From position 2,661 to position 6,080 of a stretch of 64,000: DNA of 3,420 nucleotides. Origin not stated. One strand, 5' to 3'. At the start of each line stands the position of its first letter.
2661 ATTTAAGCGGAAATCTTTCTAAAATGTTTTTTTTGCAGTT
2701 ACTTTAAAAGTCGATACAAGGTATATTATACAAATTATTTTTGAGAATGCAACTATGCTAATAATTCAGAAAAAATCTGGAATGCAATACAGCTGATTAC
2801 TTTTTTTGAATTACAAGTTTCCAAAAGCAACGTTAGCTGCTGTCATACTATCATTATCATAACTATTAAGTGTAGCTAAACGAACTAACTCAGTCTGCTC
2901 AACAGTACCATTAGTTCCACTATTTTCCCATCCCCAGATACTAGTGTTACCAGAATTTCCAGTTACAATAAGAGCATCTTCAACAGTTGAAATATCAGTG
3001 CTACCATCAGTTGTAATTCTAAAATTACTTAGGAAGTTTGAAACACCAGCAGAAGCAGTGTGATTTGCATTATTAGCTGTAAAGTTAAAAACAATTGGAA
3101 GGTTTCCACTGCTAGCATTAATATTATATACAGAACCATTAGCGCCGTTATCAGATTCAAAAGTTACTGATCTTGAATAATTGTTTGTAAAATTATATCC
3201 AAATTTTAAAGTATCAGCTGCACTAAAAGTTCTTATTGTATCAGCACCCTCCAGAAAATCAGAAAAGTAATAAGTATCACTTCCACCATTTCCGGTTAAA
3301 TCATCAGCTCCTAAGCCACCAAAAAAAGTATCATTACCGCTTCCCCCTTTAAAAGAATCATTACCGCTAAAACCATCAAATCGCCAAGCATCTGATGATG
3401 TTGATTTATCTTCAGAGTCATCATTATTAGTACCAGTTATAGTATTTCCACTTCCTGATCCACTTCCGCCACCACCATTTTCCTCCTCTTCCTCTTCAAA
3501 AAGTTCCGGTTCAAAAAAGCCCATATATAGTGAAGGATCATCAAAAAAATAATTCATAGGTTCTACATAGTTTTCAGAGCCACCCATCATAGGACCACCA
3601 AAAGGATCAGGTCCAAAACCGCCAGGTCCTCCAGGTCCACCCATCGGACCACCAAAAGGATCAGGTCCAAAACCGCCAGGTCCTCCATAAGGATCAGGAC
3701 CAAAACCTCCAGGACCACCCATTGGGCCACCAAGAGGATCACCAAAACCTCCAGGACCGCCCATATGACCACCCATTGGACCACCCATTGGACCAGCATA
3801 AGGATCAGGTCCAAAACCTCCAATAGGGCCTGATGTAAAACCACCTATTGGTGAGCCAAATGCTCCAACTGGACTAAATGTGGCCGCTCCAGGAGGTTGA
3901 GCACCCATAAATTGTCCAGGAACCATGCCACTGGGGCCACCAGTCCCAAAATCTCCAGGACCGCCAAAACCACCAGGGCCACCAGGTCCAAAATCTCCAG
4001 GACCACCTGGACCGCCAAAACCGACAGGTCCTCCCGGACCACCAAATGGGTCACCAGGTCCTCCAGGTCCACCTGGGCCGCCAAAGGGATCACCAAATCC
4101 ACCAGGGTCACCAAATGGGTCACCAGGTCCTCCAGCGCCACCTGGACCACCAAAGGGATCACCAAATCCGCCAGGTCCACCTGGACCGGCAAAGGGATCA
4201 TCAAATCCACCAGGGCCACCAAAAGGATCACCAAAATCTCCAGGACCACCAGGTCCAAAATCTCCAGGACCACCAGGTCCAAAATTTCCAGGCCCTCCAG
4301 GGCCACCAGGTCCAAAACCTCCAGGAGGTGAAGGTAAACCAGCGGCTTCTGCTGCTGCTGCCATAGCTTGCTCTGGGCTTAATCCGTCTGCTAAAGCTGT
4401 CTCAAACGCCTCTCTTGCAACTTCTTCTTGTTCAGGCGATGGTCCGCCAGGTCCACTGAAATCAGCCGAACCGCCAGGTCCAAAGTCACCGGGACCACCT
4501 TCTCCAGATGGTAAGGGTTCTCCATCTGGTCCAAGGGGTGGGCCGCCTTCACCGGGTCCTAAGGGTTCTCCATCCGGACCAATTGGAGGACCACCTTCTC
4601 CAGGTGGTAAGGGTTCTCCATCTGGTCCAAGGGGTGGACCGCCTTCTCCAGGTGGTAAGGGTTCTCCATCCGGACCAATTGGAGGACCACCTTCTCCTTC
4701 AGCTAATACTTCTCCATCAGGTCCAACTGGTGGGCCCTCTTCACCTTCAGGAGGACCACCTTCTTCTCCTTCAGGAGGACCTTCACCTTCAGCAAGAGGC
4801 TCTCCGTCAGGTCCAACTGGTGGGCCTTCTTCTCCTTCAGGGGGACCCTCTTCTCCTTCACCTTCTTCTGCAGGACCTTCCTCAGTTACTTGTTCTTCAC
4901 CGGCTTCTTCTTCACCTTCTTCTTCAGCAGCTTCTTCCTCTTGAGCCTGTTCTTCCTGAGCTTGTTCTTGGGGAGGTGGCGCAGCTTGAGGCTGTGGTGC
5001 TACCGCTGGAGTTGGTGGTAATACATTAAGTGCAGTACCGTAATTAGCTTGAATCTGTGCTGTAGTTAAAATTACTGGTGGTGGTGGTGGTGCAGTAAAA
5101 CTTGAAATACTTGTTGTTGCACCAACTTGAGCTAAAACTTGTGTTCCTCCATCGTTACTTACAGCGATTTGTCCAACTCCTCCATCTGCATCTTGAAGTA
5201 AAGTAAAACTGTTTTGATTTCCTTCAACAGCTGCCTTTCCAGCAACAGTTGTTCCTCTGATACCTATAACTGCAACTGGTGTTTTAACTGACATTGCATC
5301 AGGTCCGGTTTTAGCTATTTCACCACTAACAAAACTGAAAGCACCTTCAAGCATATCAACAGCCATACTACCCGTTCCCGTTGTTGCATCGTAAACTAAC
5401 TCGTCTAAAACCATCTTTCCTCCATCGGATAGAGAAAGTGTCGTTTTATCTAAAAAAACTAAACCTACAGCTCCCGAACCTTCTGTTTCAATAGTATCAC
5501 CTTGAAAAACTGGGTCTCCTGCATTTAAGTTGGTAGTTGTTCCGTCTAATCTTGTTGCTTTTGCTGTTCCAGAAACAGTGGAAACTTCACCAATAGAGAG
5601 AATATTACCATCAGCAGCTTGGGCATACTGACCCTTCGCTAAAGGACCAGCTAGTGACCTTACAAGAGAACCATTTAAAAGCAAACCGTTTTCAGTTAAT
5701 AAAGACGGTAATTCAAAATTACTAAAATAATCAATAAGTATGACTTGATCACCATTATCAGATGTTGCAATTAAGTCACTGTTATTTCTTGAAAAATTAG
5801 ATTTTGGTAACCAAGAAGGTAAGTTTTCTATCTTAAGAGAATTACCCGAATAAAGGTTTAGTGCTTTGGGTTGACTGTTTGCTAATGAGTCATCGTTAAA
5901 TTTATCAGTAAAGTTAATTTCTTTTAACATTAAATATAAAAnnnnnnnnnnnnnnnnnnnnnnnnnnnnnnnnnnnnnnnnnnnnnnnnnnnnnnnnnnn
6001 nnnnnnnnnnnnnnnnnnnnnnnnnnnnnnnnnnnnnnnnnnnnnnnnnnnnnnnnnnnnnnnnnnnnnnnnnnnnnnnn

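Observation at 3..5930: Tandem pair of modular secreted proteins: FecR-like N-domain fused to a disordered Glu/Pro/Gly spacer and a variable C-terminal module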

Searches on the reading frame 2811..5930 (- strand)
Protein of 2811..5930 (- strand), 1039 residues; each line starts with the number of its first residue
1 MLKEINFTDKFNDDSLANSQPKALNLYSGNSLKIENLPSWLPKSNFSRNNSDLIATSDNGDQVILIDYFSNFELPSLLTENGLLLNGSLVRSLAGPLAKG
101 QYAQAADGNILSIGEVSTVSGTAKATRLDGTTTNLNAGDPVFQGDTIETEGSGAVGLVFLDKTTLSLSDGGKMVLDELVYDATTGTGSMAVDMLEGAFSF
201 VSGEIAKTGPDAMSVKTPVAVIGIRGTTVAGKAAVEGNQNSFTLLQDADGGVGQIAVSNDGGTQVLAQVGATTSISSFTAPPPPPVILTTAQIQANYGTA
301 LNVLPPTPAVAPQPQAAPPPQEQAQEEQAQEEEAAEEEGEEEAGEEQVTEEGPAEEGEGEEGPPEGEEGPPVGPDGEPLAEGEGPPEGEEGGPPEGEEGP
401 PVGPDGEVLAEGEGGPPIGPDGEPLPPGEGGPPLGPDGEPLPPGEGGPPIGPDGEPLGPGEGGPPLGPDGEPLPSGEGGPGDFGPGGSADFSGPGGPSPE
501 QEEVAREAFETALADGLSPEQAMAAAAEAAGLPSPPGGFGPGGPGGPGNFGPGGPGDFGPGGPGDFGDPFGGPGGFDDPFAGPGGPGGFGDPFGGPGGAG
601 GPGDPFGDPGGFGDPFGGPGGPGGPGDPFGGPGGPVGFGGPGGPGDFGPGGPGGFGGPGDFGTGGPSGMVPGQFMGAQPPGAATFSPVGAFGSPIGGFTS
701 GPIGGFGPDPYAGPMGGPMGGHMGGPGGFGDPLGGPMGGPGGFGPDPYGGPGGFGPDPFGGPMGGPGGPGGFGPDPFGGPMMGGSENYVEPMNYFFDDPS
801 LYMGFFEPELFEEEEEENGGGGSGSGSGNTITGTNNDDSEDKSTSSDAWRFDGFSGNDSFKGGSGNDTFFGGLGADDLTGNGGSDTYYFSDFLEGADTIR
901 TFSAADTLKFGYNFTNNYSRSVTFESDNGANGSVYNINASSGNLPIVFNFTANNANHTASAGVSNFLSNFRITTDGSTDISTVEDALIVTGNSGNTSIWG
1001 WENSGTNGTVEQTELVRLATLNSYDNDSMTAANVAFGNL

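Call 4: search_protein_families(library=pfam, proteins=[window:2811-5930:-], max_evalue=0.1)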
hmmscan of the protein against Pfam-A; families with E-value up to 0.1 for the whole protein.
window:2811-5930:- (1039 aa): 2 families
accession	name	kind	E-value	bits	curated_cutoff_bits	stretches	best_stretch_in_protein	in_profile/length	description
PF04773.18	FecR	-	3.9e-07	30.9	24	1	145-237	1-84/97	FecR protein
PF00353.25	HemolysinCabind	-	3.9e-06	27.2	23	1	852-886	1-35/36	RTX calcium-binding nonapeptide repeat (4 copies)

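Call 8: search_protein_families(library=ncbifam, proteins=[window:2811-5930:-], max_evalue=0.1)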
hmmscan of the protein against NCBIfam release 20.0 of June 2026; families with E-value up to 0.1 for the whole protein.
window:2811-5930:- (1039 aa): 7 families
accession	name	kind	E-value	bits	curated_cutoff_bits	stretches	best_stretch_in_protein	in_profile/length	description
NF050046.1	PueAB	exception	4.4e-08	32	670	1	830-924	489-584/616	polyurethane esterase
NF033682.1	retention_LapA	subfamily_domain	6.3e-06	26.4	50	1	114-177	4-67/145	retention module-containing protein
NF035945.1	Zn_serralysin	subfamily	4.1e-05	23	500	1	856-900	336-384/462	serralysin family metalloprotease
NF033165.1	lipo_LipL45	exception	4.6e-05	22.6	350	1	116-229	42-152/391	lipoprotein LipL45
NF047849.1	Lsa33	exception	0.00022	20.5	420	1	116-247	32-159/310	surface adhesin Lsa33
NF052454.1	BtaGlycanEglC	equivalog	0.00024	20.2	700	1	853-928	105-179/459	endo-1,3-1,4-beta-glycanase EglC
NF033943.0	RTX_toxin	subfamily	0.00039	18.7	1000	1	817-910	733-822/930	RTX family hemolysin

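Call 10: find_encoding_contigs(protein=window:2814-5930:-, flank=10000, max_places=6)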
Protein window:2814-5930:- (1039 aa): 3 contigs read that carry it; 2 places shown.
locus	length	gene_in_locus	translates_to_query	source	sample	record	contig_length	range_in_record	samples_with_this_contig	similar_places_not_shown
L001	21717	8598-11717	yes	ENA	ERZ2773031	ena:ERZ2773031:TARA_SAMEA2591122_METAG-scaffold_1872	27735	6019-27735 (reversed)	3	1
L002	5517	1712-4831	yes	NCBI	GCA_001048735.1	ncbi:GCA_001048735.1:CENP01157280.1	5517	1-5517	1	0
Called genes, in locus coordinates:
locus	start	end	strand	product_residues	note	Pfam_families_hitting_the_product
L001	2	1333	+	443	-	?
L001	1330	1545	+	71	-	-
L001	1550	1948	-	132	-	-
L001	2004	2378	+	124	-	-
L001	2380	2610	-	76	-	-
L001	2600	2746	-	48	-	-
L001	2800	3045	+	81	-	-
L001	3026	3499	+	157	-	PF02643:DUF192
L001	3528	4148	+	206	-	-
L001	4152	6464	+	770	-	PF01590:GAF, PF13185:GAF_2, PF13492:GAF_3, PF01590:GAF, PF13185:GAF_2, PF13492:GAF_3, PF00989:PAS, PF00211:Guanylate_cyc, +1 more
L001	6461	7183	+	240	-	PF01966:HD (weak)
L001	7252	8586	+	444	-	PF02321:OEP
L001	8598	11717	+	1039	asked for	PF04773:FecR (weak), PF00353:HemolysinCabind (weak)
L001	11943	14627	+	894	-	-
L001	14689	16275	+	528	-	PF00664:ABC_membrane (faint), PF00005:ABC_tran, PF20720:nSTAND3 (faint)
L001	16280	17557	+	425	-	PF25994:HH_AprE, PF26002:Beta-barrel_AprE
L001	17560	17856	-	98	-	-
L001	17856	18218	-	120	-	PF00543:P-II (weak)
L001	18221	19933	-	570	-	PF07556:DUF1538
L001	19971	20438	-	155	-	PF00027:cNMP_binding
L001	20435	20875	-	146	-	PF00027:cNMP_binding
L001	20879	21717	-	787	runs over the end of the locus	PF05226:CHASE2, PF00211:Guanylate_cyc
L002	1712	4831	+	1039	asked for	PF04773:FecR (weak), PF00353:HemolysinCabind (weak)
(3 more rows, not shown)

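Call 43: search_protein_families(library=pfam, proteins=[L001:14689-16275:+, L001:16280-17557:+, L001:17560-17856:-, L001:17856-18218:-, L001:18221-19933:-, L001:19971-20438:-, L001:20435-20875:-], max_evalue=0.01)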
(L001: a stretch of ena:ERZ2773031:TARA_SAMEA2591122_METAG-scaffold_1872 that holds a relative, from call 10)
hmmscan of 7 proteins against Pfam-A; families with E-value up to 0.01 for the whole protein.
L001:14689-16275:+ (528 aa): 3 families
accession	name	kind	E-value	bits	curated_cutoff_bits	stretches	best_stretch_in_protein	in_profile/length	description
PF00005.33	ABC_tran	-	1.2e-26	94.4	25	1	338-482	2-136/137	ABC transporter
PF00664.28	ABC_membrane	-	5.3e-07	30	28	1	130-272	124-268/274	ABC transporter transmembrane region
PF20720.3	nSTAND3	-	1.9e-06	28.1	27.2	0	346-399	16-70/155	Novel STAND NTPase 3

L001:16280-17557:+ (425 aa): 3 families
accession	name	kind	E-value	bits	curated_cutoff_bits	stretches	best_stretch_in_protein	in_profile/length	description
PF13437.12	HlyD_3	-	2.9e-13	50.9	22.2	1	275-377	1-97/106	HlyD family secretion protein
PF00364.28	Biotin_lipoyl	-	2.8e-05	24.3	22.1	0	71-94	50-73/73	Biotin-requiring enzyme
PF16576.10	HlyD_D23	-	0.00012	21.9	30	0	250-345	88-178/214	Barrel-sandwich domain of CusB or HlyD membrane-fusion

L001:17560-17856:- (98 aa): 1 family
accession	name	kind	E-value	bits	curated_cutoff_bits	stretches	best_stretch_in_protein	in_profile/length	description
PF18215.6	Rtt106_N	-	0.00051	20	26.3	1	65-82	23-40/45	Histone chaperone Rtt106 N-terminal domain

L001:17856-18218:- (120 aa): 1 family
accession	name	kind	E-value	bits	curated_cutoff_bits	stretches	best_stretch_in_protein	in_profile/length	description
PF00543.27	P-II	-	1e-06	29.5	25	1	13-105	3-96/102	Nitrogen regulatory protein P-II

L001:18221-19933:- (570 aa): 1 family
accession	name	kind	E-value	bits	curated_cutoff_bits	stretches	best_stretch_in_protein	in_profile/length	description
PF07556.16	DUF1538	-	7.9e-107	355.8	22.6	2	68-289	3-210/211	Protein of unknown function (DUF1538)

L001:19971-20438:- (155 aa): 1 family
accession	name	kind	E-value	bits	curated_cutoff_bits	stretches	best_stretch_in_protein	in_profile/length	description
PF00027.35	cNMP_binding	-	5.9e-16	58.7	27.5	1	17-92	7-87/89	Cyclic nucleotide-binding domain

L001:20435-20875:- (146 aa): 1 family
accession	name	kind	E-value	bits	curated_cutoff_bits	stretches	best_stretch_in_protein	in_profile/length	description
PF00027.35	cNMP_binding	-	4.1e-16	59.2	27.5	1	6-86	2-87/89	Cyclic nucleotide-binding domain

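Call 51: search_protein_families(library=ncbifam, proteins=[L001:14689-16275:+, L001:16280-17557:+, L001:11943-14627:+, L001:17560-17856:-, L001:18221-19933:-], max_evalue=0.001)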
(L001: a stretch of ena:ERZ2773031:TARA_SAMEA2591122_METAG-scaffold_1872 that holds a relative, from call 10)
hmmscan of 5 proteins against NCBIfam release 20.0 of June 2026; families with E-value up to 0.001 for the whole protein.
L001:14689-16275:+ (528 aa): 179 families (the best 25 are shown)
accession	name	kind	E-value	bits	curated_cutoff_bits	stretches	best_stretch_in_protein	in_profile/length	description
TIGR03375.1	type_I_sec_LssB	subfamily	3.7e-59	200.7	693.1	1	4-522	141-670/696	type I secretion system permease/ATPase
TIGR01842.1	type_I_sec_PrtD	subfamily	2.6e-48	164.9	510.15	1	11-522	5-522/544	type I secretion system permease/ATPase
TIGR01846.1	type_I_sec_HlyB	subfamily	9.6e-47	159.7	725.55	1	6-509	133-647/694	type I secretion system permease/ATPase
NF045998.1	cleave_ABC_plasm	equivalog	2.1e-43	148.5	500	1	7-502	148-650/673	Mbov_0121 family peptidase domain-containing ABC transporter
TIGR03797.1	NHLM_micro_ABC2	equivalog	7.3e-40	137.1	709.4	1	11-502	135-636/686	NHLP bacteriocin export ABC transporter permease/ATPase subunit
TIGR01193.1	bacteriocin_ABC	subfamily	1.2e-39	136.4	523.85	1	14-519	158-674/708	peptide cleavage/export ABC transporter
TIGR02857.1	CydD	equivalog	3.1e-39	135.3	435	1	314-524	320-527/529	thiol reductant ABC exporter subunit CydD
TIGR03796.1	NHLM_micro_ABC1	equivalog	6e-39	133.8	853.3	1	6-511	148-669/710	NHLP family bacteriocin export ABC transporter peptidase/permease/ATPase subunit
NF010178.0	PRK13657.1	equivalog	2.5e-35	122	733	1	239-509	250-526/588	glucan ABC transporter ATP-binding protein/ permease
TIGR01192.1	chvA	subfamily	8.6e-34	117.1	585.4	1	135-509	145-526/585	glucan export ABC transporter ATP-binding protein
TIGR02868.1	CydC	equivalog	1.9e-33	115.9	329.05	1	318-503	332-521/530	thiol reductant ABC exporter subunit CydC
TIGR00958.1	3a01208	subfamily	1.2e-32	113.1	874.6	1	56-510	222-670/711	antigen peptide transporter 2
NF008364.0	PRK11160.1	equivalog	3.9e-32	111.6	630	1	69-513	93-534/575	heme ABC transporter ATP-binding protein/permease CydC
TIGR02203.1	MsbA_lipidA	equivalog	7e-32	110.6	602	1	68-509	87-525/572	lipid A export permease/ATP-binding protein MsbA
NF045513.1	HepA_fam_ABC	equivalog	1.6e-31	109.4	725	1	131-509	179-564/610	heterocyst formation ABC transporter subunit HepA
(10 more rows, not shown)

L001:16280-17557:+ (425 aa): 7 families
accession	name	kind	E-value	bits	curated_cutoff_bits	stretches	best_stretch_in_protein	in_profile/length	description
TIGR01843.1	type_I_hlyD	subfamily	7.6e-90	301.9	208.65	1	29-425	9-422/422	HlyD family type I secretion periplasmic adaptor subunit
TIGR01000.1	bacteriocin_acc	subfamily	3.4e-13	49.3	258.85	1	157-411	198-450/457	bacteriocin secretion accessory protein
TIGR00998.1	8a0101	subfamily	2.4e-12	46.4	390.8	1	53-338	33-267/334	EmrA/EmrK family multidrug efflux transporter periplasmic adaptor subunit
TIGR03794.1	NHLM_micro_HlyD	equivalog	1.1e-11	44.4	156.2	1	55-356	50-338/421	NHLP bacteriocin system secretion protein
TIGR01730.1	RND_mfp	subfamily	8.7e-10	38.1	94.9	1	214-355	73-211/322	efflux RND transporter periplasmic adaptor subunit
TIGR02971.1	heterocyst_DevB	subfamily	8.3e-08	32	129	1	53-289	3-220/327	ABC exporter membrane fusion protein, DevB family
NF007850.1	PRK10559.1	equivalog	1e-05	24.8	400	1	179-376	63-244/303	p-hydroxybenzoic acid efflux pump subunit AaeA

L001:11943-14627:+ (894 aa): 2 families
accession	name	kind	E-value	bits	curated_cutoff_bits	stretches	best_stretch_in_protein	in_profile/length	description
NF033682.1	retention_LapA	subfamily_domain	8.2e-06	26.1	50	1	102-166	4-68/145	retention module-containing protein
NF047849.1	Lsa33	exception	0.00079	18.7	420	0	104-235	32-159/310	surface adhesin Lsa33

L001:17560-17856:- (98 aa): 0 families

L001:18221-19933:- (570 aa): 2 families
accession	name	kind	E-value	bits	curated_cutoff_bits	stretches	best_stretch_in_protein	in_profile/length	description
NF041627.1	NaLiK_antip_UmpA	equivalog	4.9e-59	199.5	490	2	57-289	9-241/243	Na,Li,K/H(+) antiporter subunit UmpA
NF041628.1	NaLiK_antip_UmpB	equivalog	1.3e-50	172.2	500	2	332-568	12-250/252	Na,Li,K/H(+) antiporter subunit UmpB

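Call 52: search_solved_structures(query=L001:14689-16275:+, max_evalue=1e-10)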
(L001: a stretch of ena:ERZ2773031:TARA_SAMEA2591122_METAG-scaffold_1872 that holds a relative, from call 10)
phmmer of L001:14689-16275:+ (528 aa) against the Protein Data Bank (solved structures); distinct sequences matched with E-value up to 1e-10: 384 (the best 60 are shown).
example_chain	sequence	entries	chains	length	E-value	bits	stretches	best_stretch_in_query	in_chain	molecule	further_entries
8sa0_A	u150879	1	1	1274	3.9e-52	181.2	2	229-510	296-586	ATP-dependent translocase ABCB1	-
8gmg_A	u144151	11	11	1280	4e-52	181.1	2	229-510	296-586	ATP-dependent translocase ABCB1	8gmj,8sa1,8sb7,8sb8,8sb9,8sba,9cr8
6qex_A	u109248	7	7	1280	4.1e-52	181.1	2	229-510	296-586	Multidrug resistance protein 1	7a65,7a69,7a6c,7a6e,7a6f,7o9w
8y6h_A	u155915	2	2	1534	9.1e-52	179.9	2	229-510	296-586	ATP-dependent translocase ABCB1,mNeonGreen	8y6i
6c0v_A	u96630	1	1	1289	1.6e-51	179.1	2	229-510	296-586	Multidrug resistance protein 1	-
7niu_A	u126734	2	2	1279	1.4e-50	176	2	224-509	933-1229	Isoform 2 of Phosphatidylcholine translocator ABCB4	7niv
6fn1_A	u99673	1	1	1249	2.2e-50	175.4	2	228-511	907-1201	Human-mouse chimeric ABCB1 (ABCBHM)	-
6fn4_A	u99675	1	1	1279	2.4e-50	175.2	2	228-511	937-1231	Apo form of Human-mouse chimeric ABCB1 (ABCB1HM) in complex with Antigen binding fragment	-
6s7p_A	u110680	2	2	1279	5.7e-50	174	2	224-509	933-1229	Phosphatidylcholine translocator ABCB4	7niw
6qee_A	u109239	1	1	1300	7.5e-50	173.6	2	229-510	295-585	ABCB1HM-EQ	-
8zpx_B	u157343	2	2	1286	8.6e-50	173.4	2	307-509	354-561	ABC transporter B family member 1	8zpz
9juj_A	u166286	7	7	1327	9.6e-50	173.3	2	307-509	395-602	ABC transporter B family member 1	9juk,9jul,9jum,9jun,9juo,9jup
6ujw_A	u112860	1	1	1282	3e-49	171.6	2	229-509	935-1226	ATP-dependent translocase ABCB1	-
8zq4_B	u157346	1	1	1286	3.1e-49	171.6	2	307-509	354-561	ABC transporter B family member 1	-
7zk9_A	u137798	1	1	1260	3.2e-49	171.5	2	229-511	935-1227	ATP-dependent translocase ABCB1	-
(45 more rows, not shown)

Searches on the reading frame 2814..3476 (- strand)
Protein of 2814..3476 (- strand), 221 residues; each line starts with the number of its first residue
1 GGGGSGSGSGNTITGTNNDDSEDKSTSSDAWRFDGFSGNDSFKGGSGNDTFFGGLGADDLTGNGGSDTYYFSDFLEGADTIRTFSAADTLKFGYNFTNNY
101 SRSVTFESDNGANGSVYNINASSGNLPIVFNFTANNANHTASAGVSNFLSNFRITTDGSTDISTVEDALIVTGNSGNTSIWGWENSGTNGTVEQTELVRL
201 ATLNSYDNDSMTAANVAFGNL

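Call 29: search_protein_families(library=pfam, proteins=[window:2814-3476:-], max_evalue=10)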
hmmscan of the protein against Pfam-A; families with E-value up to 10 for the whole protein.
seq(221 aa): 2 families
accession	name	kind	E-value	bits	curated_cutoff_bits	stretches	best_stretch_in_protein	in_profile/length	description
PF00353.25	HemolysinCabind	-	5.3e-07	29.9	23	1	34-68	1-35/36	RTX calcium-binding nonapeptide repeat (4 copies)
PF03896.21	TRAP_alpha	-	0.037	13.7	24.7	1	78-139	12-66/180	Translocon-associated protein (TRAP), alpha subunit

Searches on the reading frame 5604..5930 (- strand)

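Call 29: search_protein_families(library=pfam, proteins=[window:5604-5930:-], max_evalue=10)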
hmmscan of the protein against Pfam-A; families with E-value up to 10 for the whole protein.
seq(109 aa): 1 family
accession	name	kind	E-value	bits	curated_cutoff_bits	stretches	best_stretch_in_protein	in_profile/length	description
PF22783.1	BapA_N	-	0.018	15.1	27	1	5-73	4-69/123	BapA, prefix-like domain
